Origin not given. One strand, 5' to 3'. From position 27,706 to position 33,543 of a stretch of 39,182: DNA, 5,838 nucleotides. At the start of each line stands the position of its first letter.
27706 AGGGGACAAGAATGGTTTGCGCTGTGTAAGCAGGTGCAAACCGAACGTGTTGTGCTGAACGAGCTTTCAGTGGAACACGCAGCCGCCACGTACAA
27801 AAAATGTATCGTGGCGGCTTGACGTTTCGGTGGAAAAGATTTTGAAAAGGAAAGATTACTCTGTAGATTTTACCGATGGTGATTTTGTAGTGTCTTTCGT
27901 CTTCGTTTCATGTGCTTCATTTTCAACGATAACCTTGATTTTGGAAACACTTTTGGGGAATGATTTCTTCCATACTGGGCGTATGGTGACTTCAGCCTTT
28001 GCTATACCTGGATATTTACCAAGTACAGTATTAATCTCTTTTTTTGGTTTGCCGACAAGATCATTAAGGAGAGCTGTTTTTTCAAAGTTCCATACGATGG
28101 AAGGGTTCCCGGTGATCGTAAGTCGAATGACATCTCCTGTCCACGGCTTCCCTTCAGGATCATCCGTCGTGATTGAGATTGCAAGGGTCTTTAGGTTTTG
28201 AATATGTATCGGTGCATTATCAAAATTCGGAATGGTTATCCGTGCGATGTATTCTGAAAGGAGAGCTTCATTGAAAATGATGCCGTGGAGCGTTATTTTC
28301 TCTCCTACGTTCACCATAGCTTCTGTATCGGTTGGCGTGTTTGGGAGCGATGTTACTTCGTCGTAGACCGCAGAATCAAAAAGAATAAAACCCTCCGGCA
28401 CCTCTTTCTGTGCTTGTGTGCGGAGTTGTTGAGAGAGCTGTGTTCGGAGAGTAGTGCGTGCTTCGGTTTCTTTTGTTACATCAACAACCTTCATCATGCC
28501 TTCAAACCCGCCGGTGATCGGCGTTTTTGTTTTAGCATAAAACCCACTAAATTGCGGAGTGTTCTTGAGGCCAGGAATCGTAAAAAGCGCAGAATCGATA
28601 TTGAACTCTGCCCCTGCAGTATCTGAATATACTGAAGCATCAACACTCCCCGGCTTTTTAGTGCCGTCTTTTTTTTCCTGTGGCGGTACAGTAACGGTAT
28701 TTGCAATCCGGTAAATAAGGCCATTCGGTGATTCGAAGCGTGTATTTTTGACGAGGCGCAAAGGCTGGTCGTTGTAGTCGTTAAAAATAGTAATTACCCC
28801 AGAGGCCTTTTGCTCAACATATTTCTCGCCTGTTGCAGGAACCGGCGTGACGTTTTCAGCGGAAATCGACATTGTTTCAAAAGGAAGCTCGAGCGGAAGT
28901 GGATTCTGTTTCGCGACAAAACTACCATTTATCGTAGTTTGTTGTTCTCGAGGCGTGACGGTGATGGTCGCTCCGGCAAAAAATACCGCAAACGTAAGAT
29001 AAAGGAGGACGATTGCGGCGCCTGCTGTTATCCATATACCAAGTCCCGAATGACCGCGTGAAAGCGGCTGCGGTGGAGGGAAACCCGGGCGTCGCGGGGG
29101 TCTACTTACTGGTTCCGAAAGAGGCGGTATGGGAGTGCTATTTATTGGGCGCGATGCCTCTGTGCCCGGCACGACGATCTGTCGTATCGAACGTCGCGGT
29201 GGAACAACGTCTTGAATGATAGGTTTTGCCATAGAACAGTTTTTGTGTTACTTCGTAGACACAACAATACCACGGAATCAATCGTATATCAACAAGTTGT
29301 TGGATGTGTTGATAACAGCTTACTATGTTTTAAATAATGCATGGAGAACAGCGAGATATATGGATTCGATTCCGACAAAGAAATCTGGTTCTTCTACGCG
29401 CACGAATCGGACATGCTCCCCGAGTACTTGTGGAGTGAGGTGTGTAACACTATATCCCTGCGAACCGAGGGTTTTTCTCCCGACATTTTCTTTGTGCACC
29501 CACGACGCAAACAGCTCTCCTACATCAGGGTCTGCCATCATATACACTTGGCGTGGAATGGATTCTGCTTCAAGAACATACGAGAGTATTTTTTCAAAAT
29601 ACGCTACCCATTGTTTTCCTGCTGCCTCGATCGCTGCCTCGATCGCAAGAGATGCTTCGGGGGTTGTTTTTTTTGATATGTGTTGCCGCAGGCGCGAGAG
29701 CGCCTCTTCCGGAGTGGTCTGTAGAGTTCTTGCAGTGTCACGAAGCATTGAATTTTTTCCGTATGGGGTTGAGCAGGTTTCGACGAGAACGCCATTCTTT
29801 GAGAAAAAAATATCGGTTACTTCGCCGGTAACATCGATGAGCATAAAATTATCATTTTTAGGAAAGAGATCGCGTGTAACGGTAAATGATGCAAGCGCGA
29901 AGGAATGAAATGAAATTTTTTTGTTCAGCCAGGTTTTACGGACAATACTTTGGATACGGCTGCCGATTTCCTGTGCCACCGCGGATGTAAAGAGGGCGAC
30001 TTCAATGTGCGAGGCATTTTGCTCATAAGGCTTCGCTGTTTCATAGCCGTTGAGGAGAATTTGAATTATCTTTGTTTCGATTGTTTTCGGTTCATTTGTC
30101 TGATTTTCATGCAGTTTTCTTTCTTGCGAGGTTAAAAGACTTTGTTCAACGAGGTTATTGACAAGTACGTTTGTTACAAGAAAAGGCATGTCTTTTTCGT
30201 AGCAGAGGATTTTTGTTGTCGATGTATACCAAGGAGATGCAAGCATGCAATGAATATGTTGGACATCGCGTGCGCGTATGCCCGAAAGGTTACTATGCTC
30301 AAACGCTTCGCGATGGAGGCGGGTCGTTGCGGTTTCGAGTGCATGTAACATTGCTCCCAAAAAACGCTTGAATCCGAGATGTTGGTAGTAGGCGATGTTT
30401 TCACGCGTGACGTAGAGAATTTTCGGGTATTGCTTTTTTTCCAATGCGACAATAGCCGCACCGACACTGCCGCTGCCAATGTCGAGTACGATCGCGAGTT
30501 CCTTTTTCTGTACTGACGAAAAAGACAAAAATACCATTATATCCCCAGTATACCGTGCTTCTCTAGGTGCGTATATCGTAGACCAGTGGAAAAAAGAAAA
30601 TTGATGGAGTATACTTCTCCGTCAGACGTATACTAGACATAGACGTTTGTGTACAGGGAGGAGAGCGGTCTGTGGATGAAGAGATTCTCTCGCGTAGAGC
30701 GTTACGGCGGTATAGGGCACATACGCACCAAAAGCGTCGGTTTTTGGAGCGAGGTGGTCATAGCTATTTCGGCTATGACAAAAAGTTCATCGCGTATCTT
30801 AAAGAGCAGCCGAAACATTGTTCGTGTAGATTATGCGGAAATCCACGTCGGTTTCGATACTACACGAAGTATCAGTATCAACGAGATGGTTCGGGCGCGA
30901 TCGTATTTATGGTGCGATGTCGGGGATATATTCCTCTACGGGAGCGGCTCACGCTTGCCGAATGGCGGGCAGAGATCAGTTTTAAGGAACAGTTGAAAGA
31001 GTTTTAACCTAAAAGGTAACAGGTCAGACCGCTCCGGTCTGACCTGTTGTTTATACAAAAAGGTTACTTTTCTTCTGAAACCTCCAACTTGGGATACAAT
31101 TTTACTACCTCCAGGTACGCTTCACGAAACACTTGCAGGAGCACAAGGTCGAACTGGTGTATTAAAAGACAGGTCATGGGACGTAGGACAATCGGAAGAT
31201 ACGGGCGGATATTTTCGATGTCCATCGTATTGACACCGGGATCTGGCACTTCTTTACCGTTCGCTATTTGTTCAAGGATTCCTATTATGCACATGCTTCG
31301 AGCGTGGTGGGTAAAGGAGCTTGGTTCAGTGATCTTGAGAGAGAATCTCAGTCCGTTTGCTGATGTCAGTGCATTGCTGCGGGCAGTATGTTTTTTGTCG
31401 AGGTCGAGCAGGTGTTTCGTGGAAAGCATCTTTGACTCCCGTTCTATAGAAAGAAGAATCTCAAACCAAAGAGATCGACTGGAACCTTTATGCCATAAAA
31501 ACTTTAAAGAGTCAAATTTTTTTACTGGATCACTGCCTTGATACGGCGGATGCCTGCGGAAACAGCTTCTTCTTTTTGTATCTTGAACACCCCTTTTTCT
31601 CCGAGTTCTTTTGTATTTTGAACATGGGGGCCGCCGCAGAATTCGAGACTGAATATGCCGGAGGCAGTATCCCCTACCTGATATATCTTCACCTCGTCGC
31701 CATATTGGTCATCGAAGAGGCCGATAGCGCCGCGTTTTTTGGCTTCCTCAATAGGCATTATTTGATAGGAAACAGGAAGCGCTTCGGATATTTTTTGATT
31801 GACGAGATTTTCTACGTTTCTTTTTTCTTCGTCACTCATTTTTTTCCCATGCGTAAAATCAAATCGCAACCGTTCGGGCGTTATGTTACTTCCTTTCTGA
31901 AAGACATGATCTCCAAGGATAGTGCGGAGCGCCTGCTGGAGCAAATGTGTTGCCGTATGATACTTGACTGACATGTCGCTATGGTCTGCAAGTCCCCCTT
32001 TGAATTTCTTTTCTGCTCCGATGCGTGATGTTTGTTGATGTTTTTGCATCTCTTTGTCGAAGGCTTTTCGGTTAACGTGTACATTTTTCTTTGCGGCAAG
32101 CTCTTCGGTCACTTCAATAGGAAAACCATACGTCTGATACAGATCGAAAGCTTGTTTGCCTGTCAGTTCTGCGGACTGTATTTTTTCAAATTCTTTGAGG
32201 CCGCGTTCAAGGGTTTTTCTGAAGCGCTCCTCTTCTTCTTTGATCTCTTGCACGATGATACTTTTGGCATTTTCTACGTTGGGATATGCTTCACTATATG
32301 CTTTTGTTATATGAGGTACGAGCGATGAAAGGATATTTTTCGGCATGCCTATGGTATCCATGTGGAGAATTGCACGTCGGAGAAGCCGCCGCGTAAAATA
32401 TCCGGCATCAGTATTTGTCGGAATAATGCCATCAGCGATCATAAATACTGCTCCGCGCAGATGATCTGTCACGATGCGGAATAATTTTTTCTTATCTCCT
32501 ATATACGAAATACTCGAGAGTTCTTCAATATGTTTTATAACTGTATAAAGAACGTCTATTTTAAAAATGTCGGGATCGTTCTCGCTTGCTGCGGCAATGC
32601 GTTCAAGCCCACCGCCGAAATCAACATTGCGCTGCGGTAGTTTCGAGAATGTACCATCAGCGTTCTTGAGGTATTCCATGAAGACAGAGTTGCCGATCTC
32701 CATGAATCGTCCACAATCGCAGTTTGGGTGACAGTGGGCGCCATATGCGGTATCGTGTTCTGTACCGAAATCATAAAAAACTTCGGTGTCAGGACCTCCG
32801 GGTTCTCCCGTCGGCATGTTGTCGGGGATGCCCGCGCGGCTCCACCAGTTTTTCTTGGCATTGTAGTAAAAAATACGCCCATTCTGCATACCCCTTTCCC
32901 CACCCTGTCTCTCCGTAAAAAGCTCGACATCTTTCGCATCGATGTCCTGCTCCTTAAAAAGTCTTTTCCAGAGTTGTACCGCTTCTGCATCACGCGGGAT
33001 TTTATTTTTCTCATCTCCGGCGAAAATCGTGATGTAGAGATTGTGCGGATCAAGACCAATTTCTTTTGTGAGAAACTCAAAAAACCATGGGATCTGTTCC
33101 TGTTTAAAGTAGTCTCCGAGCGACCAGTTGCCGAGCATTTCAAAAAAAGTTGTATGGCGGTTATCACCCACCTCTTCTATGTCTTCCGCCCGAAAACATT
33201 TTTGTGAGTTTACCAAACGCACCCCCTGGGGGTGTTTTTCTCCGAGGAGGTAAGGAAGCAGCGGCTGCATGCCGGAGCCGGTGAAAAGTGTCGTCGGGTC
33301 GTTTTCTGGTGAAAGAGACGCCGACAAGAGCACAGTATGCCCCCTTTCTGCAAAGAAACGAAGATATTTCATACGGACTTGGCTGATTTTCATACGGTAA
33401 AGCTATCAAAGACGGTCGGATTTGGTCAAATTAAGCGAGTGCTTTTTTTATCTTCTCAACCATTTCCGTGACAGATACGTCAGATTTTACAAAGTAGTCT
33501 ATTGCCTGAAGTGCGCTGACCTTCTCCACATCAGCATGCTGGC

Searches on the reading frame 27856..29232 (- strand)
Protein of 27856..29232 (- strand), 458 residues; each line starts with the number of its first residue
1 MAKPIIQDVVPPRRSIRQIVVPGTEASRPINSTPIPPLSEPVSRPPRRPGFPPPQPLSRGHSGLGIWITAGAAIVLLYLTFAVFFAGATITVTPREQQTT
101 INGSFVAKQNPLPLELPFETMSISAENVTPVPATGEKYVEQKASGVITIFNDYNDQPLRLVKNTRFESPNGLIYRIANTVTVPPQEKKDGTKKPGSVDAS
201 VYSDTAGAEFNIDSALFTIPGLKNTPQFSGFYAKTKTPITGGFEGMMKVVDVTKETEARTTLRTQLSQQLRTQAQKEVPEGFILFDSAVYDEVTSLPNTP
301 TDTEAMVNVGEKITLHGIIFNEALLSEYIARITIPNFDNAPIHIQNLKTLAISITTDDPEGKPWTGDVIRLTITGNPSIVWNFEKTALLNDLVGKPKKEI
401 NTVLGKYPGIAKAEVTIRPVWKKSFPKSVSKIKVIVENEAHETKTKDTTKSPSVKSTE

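Call 8: search_protein_families(library=pfam, proteins=[window:27856-29232:-], max_evalue=0.01)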
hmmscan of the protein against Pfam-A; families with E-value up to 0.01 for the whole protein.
window:27856-29232:- (458 aa): 1 family
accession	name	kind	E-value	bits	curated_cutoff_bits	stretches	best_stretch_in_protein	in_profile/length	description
PF21110.3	GlxA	-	1.9e-05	25.7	27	1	142-193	1-53/105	GlxA beta barrel domain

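Call 10: search_protein_families(library=padloc, proteins=[window:27856-29232:-], max_evalue=0.1)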
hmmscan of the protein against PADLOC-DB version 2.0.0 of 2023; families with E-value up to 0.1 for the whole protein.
window:27856-29232:- (458 aa): 0 families

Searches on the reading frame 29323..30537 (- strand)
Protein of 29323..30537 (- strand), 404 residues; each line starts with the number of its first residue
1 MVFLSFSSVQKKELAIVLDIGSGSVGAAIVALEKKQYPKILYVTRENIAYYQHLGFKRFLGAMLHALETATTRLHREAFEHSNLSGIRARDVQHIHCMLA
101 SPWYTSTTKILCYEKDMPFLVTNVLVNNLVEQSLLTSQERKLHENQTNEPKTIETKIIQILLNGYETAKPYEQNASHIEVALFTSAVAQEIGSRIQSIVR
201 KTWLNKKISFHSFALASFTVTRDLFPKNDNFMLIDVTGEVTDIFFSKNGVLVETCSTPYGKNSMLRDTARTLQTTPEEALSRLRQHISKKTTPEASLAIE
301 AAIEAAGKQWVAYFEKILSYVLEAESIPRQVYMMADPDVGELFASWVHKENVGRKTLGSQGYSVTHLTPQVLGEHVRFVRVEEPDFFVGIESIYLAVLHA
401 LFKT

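Call 8: search_protein_families(library=pfam, proteins=[window:29323-30537:-], max_evalue=0.01)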
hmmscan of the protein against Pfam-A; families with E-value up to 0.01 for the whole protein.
window:29323-30537:- (404 aa): 1 family
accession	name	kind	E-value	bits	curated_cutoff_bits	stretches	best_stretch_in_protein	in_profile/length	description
PF14450.12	FtsA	-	6.4e-05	23.7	31.8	0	232-280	1-49/127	Cell division protein FtsA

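Call 10: search_protein_families(library=padloc, proteins=[window:29323-30537:-], max_evalue=0.1)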
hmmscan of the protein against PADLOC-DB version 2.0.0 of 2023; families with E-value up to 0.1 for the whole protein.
window:29323-30537:- (404 aa): 1 family
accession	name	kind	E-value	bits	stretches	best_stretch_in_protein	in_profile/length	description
PDLC01256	Cas9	-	0.014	12.2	1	14-77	2-47/711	"CAS-II-A,CAS-II-B,CAS-II-C; effector__SPE"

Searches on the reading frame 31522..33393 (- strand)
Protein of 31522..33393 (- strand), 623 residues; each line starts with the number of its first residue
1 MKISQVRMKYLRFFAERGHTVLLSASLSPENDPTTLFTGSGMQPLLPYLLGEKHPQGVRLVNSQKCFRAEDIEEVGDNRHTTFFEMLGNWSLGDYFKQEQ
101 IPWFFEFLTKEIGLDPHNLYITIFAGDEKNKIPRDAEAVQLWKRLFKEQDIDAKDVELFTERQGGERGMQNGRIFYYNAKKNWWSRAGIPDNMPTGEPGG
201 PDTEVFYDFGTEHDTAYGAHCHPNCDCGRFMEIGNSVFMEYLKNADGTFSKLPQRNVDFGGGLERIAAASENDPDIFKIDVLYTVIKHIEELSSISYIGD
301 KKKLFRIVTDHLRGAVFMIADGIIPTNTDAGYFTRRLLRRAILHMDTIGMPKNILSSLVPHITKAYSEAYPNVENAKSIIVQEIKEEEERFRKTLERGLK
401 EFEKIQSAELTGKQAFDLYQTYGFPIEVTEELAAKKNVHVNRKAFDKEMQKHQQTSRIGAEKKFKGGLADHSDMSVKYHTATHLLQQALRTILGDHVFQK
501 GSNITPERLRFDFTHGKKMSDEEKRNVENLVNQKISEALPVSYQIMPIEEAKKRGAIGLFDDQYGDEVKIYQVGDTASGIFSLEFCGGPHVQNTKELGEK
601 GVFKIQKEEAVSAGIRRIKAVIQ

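Call 9: search_protein_families(library=pfam, proteins=[window:31522-33393:-], max_evalue=0.01)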
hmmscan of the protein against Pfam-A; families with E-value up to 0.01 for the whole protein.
window:31522-33393:- (623 aa): 2 families
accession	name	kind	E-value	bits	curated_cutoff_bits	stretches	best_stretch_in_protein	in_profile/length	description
PF01411.24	tRNA-synt_2c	-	1.4e-123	413.8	30.3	1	6-471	2-441/552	tRNA synthetases class II (A)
PF07973.19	tRNA_SAD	-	3.3e-14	53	24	1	568-618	1-43/44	Threonyl and Alanyl tRNA synthetase second additional domain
